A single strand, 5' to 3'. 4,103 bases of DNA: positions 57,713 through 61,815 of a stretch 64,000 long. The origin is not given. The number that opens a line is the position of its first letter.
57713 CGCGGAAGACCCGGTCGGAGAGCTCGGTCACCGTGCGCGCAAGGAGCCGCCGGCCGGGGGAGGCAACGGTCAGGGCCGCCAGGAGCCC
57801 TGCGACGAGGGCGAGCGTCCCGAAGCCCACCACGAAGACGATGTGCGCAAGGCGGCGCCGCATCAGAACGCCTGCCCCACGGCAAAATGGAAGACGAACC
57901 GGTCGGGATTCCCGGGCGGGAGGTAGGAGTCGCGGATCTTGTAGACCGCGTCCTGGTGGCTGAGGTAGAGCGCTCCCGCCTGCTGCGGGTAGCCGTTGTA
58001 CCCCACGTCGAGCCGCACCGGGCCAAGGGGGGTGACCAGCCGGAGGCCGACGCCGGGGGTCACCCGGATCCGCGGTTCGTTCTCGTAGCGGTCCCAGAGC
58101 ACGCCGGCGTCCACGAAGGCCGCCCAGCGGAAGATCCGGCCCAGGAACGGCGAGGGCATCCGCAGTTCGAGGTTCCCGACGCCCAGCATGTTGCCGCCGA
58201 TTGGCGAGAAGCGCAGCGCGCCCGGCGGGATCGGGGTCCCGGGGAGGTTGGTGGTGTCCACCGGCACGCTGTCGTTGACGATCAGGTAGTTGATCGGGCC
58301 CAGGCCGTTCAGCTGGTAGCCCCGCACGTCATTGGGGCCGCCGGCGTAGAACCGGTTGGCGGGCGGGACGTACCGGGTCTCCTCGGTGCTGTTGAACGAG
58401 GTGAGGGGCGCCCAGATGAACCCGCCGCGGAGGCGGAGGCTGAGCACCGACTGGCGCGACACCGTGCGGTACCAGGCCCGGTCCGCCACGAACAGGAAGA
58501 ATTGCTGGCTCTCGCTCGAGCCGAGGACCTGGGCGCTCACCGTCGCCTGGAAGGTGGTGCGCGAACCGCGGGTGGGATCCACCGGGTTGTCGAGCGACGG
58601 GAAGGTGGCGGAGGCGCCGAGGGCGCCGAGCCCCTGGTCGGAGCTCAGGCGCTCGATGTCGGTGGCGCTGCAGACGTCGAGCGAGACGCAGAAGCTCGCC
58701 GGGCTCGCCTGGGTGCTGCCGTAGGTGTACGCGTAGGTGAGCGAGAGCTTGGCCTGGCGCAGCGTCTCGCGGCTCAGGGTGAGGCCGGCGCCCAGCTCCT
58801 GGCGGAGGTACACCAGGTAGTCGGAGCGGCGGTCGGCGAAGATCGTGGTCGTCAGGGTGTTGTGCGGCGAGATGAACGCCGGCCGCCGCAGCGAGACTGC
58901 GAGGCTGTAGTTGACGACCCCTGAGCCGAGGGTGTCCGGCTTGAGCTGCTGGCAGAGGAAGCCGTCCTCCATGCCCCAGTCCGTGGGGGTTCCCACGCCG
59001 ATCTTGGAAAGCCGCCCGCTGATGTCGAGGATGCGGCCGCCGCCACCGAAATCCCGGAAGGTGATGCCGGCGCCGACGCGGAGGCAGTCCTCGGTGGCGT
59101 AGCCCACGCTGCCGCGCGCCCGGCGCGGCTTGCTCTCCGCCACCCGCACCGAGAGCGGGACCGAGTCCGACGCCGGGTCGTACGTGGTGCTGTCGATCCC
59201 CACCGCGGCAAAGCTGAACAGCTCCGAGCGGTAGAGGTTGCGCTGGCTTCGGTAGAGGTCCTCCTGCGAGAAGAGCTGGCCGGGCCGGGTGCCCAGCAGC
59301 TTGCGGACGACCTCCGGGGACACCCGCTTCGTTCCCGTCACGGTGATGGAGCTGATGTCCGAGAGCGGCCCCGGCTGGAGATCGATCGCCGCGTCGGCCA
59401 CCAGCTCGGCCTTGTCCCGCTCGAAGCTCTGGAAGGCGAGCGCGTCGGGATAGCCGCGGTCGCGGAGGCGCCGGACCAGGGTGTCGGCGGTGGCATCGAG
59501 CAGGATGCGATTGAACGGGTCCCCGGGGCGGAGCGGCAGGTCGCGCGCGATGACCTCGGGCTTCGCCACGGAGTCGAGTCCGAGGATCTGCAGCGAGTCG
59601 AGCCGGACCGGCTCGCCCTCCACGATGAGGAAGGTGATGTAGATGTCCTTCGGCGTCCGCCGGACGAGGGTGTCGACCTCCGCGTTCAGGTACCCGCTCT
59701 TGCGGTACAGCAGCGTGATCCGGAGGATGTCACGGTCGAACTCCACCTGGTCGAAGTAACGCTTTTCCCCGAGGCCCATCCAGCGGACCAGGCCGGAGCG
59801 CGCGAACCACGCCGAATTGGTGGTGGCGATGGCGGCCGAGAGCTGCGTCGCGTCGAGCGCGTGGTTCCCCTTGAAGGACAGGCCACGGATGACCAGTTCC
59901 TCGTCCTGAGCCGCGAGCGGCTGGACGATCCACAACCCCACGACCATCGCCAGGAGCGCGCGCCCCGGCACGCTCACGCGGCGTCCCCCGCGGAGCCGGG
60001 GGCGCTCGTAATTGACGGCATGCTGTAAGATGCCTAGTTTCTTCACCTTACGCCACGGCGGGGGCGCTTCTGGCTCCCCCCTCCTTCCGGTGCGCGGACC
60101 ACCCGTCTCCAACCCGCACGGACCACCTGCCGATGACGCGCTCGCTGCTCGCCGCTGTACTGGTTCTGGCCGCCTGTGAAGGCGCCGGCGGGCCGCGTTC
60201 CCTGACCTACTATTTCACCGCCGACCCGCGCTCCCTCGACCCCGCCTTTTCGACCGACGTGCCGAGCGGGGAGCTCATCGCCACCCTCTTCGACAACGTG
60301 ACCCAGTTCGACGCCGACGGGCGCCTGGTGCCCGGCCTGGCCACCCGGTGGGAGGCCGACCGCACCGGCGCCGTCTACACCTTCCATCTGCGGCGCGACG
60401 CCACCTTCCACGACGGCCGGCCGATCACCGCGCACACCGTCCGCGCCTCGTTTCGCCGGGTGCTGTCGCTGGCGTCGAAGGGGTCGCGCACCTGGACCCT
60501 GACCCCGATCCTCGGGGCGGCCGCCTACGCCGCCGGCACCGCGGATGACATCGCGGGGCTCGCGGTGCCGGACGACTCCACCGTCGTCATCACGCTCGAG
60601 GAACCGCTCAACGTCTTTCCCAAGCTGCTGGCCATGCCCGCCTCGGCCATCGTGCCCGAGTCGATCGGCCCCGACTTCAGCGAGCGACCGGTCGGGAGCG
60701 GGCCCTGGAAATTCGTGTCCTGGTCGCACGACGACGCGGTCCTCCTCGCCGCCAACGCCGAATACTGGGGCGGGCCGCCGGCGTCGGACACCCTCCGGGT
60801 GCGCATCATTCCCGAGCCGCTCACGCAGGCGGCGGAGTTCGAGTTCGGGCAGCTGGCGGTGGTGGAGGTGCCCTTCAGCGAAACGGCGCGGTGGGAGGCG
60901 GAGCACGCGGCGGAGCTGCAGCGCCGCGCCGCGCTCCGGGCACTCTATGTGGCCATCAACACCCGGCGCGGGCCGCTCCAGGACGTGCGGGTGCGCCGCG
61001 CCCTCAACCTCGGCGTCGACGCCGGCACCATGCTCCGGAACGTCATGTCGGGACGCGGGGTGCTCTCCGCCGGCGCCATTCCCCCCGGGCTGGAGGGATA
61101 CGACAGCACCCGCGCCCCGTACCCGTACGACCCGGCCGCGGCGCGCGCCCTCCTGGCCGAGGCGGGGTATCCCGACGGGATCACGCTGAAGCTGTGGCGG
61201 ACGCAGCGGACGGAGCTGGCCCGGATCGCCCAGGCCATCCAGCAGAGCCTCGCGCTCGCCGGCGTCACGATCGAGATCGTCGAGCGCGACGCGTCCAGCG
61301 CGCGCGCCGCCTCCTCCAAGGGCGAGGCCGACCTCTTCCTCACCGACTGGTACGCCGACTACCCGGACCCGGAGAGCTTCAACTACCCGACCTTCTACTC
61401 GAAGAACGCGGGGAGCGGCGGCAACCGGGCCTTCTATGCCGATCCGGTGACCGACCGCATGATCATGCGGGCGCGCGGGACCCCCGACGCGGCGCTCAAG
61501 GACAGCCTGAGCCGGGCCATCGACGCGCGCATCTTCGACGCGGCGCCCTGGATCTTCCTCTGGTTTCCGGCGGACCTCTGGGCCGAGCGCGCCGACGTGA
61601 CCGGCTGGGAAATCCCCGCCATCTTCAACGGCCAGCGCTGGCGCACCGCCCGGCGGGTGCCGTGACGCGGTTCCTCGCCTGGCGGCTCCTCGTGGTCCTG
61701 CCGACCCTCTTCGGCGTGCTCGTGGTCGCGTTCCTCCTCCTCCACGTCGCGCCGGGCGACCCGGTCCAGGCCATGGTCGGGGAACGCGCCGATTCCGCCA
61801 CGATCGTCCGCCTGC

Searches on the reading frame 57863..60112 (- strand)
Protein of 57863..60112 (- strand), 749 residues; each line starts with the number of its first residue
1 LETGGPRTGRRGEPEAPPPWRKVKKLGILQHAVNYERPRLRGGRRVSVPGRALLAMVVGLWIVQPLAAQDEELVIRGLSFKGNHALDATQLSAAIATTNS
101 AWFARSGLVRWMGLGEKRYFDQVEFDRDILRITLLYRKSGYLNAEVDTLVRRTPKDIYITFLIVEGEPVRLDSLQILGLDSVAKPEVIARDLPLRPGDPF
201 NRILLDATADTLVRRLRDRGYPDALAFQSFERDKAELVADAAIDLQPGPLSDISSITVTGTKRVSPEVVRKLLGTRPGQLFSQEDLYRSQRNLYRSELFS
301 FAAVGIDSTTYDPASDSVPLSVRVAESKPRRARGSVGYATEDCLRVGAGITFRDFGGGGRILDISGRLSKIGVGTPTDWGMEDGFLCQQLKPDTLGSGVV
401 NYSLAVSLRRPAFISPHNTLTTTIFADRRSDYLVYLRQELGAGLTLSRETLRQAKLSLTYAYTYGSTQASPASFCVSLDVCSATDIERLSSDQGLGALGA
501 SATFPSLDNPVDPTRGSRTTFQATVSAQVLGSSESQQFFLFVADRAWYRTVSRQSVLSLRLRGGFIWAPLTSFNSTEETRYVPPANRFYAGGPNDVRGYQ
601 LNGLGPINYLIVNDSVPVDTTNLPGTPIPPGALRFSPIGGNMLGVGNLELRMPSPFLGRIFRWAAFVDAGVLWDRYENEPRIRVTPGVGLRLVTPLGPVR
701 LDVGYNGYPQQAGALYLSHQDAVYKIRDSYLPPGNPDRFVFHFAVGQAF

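Call 71: search_protein_families(library=pfam, proteins=[window:57863-60112:-], max_evalue=0.0001)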
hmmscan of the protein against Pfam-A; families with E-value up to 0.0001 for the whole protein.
window:57863-60112:- (749 aa): 2 families
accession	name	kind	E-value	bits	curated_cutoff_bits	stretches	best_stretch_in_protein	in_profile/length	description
PF01103.29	Omp85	-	1.3e-41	143.7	24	1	401-749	19-325/325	Omp85 superfamily domain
PF07244.20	POTRA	-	9.7e-27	93.9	21.3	3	253-326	3-78/79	Surface antigen variable number repeat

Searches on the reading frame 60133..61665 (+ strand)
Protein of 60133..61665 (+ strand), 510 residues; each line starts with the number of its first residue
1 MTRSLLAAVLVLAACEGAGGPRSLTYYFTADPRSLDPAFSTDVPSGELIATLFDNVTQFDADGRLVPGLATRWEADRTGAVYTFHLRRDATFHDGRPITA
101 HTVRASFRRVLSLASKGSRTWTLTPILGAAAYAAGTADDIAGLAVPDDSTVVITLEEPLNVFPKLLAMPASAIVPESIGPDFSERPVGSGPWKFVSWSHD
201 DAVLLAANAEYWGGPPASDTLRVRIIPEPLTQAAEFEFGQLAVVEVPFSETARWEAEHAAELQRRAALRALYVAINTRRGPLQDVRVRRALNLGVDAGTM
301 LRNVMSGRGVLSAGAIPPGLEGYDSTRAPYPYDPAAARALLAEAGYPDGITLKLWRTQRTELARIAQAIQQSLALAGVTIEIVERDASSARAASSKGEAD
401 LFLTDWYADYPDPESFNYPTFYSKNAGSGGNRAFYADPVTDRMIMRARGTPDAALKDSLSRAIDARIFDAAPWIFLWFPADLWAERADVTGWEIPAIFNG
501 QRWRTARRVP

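Call 71: search_protein_families(library=pfam, proteins=[window:60133-61665:+], max_evalue=0.0001)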
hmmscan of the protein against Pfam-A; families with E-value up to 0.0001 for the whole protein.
window:60133-61665:+ (510 aa): 1 family
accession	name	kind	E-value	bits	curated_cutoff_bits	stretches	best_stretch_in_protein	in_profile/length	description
PF00496.27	SBP_bac_5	-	1.1e-90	304.9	32.4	1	65-427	2-367/368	Bacterial extracellular solute-binding proteins, family 5 Middle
